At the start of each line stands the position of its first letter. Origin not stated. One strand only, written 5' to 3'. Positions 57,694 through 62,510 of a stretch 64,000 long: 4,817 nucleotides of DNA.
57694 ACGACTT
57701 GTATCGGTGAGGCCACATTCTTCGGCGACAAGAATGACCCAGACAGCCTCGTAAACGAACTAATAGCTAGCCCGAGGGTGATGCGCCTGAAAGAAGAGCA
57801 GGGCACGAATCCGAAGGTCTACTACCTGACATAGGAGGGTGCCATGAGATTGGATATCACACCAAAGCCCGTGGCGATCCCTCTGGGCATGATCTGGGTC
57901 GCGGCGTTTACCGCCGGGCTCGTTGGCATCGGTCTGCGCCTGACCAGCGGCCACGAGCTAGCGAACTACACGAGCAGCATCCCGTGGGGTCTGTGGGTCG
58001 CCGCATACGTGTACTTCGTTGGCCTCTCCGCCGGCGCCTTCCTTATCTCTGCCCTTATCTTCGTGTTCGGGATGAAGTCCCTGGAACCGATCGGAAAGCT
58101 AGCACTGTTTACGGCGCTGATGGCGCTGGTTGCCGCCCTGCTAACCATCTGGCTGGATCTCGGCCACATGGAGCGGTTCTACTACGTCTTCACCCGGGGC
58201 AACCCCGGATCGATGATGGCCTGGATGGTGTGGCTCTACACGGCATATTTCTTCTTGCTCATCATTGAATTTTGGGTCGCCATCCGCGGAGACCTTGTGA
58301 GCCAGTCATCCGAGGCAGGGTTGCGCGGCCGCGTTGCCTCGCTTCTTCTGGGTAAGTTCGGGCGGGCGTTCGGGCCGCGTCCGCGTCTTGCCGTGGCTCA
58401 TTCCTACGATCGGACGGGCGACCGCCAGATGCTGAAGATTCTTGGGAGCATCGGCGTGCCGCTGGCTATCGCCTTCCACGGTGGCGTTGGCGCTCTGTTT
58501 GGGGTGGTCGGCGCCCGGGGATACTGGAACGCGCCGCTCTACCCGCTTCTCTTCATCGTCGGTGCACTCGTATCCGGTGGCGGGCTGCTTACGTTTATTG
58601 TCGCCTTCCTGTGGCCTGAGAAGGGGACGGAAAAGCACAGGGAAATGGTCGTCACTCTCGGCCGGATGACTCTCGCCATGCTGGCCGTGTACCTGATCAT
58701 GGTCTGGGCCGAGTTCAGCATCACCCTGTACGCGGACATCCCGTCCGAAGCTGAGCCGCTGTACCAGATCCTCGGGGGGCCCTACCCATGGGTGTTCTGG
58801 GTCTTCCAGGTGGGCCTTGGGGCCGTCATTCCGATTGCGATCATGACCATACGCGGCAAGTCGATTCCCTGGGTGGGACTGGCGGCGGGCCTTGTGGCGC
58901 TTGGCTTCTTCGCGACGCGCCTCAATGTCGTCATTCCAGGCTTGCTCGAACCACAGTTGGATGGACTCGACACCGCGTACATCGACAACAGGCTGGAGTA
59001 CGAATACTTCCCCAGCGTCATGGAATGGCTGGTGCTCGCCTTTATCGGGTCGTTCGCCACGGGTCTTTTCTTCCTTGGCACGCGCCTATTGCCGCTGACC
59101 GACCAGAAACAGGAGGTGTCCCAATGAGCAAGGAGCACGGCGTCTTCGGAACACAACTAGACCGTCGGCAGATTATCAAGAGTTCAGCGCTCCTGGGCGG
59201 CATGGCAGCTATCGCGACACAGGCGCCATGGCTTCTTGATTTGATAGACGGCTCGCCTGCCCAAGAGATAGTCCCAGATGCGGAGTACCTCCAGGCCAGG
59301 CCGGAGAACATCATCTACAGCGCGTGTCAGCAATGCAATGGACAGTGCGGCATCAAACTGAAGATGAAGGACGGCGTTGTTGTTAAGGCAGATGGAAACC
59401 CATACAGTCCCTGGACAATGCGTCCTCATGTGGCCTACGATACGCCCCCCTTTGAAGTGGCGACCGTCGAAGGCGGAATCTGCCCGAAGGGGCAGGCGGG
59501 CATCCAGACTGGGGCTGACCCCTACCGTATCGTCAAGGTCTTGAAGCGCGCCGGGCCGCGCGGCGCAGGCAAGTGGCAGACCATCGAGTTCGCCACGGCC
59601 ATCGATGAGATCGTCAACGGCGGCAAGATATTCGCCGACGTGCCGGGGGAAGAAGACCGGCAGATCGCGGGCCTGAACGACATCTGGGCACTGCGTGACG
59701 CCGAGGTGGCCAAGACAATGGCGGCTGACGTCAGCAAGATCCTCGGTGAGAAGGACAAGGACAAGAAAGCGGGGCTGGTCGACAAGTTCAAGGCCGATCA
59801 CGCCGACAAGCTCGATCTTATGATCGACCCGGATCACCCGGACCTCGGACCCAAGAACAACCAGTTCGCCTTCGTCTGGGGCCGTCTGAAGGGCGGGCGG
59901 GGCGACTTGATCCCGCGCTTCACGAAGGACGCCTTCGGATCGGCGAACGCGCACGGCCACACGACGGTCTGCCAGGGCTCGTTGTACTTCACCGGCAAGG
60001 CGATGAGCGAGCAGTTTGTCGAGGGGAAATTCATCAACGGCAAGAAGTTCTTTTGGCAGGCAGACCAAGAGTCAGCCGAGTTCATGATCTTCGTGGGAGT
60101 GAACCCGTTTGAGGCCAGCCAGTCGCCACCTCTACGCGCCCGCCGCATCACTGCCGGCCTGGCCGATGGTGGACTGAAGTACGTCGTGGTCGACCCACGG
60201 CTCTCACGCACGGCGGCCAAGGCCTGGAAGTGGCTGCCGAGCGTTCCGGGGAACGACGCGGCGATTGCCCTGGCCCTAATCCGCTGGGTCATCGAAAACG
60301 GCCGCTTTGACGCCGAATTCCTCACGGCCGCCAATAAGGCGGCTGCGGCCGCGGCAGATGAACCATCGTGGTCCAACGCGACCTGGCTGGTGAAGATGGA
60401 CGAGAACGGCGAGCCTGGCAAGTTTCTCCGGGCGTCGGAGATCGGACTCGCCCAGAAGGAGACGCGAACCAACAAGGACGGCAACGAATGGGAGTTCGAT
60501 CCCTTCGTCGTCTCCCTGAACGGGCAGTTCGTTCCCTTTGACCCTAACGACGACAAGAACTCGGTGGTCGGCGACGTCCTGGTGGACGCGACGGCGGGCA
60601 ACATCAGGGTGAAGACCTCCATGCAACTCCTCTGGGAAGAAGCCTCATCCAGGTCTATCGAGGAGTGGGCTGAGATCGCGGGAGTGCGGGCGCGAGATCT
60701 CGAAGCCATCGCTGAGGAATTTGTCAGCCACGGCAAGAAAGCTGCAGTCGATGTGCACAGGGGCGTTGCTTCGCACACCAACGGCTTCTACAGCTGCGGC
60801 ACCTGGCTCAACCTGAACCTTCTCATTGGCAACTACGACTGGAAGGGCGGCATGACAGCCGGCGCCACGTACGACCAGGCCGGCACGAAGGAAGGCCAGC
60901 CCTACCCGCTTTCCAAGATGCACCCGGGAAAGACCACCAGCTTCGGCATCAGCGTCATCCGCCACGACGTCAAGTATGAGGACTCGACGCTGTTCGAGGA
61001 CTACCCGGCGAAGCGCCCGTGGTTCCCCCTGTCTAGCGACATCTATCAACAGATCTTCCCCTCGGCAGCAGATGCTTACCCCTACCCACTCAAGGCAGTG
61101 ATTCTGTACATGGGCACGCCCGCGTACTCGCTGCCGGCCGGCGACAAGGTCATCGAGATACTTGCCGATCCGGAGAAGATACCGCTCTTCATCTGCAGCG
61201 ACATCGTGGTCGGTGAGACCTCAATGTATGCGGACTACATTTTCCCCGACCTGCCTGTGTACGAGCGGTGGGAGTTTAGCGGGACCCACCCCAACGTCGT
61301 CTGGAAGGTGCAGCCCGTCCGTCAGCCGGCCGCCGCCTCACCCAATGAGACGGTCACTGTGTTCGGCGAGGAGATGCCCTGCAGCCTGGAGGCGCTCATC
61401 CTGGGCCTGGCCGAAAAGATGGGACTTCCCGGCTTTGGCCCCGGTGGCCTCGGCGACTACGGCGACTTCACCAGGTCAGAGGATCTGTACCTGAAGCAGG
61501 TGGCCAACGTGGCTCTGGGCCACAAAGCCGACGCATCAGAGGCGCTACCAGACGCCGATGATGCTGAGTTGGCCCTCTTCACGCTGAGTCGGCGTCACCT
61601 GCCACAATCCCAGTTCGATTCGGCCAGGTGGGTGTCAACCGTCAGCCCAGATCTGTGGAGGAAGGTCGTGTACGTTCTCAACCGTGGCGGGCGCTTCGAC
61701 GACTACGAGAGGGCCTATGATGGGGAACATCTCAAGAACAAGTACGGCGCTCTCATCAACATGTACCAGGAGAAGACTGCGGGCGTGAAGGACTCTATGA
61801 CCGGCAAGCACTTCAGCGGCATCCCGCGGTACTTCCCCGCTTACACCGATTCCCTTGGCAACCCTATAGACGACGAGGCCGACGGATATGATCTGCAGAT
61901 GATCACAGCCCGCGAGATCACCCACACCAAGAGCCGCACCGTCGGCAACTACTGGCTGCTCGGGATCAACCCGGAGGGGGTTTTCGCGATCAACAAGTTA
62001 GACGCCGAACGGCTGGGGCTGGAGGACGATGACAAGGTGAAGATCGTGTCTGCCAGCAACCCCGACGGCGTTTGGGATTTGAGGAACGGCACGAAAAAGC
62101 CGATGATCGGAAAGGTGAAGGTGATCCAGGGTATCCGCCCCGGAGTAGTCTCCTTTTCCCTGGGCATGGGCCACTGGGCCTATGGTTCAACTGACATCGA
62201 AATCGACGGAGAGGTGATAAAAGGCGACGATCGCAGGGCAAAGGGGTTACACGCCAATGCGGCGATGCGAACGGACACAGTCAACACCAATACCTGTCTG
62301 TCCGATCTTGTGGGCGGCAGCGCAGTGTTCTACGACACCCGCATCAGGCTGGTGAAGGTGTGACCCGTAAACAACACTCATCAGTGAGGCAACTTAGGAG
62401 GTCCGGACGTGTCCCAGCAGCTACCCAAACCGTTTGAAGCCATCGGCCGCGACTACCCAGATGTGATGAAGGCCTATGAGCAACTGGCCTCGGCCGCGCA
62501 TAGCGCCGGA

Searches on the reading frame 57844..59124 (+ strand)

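Call 71: search_protein_families(library=pfam, proteins=[window:57844-59124:+], max_evalue=0.00001)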
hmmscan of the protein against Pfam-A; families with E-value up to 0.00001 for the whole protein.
window:57844-59124:+ (427 aa): 1 family
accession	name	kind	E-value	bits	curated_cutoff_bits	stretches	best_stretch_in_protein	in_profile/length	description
PF03916.19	NrfD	-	2.1e-43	149.6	25.8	1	41-368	4-310/313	Polysulphide reductase, NrfD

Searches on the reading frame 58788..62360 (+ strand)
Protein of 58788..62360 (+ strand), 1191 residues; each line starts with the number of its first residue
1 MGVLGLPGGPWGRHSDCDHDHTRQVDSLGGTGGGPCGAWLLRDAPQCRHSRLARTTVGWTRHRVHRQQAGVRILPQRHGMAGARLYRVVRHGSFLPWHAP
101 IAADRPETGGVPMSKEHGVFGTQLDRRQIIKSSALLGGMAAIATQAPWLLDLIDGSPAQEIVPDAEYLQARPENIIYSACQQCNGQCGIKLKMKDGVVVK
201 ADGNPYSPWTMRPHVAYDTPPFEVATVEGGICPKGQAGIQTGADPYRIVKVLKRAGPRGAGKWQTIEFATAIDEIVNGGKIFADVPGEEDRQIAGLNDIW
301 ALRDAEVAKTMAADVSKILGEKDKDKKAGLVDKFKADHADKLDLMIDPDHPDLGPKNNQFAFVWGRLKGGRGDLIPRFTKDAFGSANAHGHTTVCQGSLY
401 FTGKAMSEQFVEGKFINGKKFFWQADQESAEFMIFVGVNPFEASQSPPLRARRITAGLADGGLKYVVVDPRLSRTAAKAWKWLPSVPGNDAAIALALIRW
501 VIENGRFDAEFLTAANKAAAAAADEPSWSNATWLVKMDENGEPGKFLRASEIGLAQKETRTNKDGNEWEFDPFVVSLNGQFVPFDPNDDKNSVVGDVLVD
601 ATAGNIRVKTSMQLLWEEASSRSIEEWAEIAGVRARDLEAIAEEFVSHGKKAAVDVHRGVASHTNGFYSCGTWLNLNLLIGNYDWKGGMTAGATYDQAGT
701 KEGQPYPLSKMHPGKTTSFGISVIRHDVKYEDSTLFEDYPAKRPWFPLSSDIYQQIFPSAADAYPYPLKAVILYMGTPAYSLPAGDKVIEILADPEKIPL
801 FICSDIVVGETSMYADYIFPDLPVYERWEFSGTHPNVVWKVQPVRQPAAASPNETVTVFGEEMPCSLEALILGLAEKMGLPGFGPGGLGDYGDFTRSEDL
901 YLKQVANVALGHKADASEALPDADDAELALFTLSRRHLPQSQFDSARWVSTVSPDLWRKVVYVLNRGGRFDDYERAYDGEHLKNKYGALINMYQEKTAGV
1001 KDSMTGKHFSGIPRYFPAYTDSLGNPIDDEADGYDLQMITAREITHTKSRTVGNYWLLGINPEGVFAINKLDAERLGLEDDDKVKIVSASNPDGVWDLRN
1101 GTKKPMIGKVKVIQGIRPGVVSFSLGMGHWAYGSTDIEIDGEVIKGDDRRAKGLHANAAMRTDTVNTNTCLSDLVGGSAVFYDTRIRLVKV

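Call 71: search_protein_families(library=pfam, proteins=[window:58788-62360:+], max_evalue=0.00001)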
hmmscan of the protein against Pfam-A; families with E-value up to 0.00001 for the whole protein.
window:58788-62360:+ (1191 aa): 3 families
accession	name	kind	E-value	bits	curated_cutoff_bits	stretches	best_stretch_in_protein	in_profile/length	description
PF00384.28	Molybdopterin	-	2.4e-13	50.3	24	1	426-832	104-321/353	Molybdopterin oxidoreductase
PF04879.21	Molybdop_Fe4S4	-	4.5e-07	30.2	22.7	1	176-241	4-52/55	Molybdopterin oxidoreductase Fe4S4 domain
PF01568.27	Molydop_binding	-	7.9e-06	26.3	26.8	0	1036-1129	1-82/110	Molydopterin dinucleotide binding domain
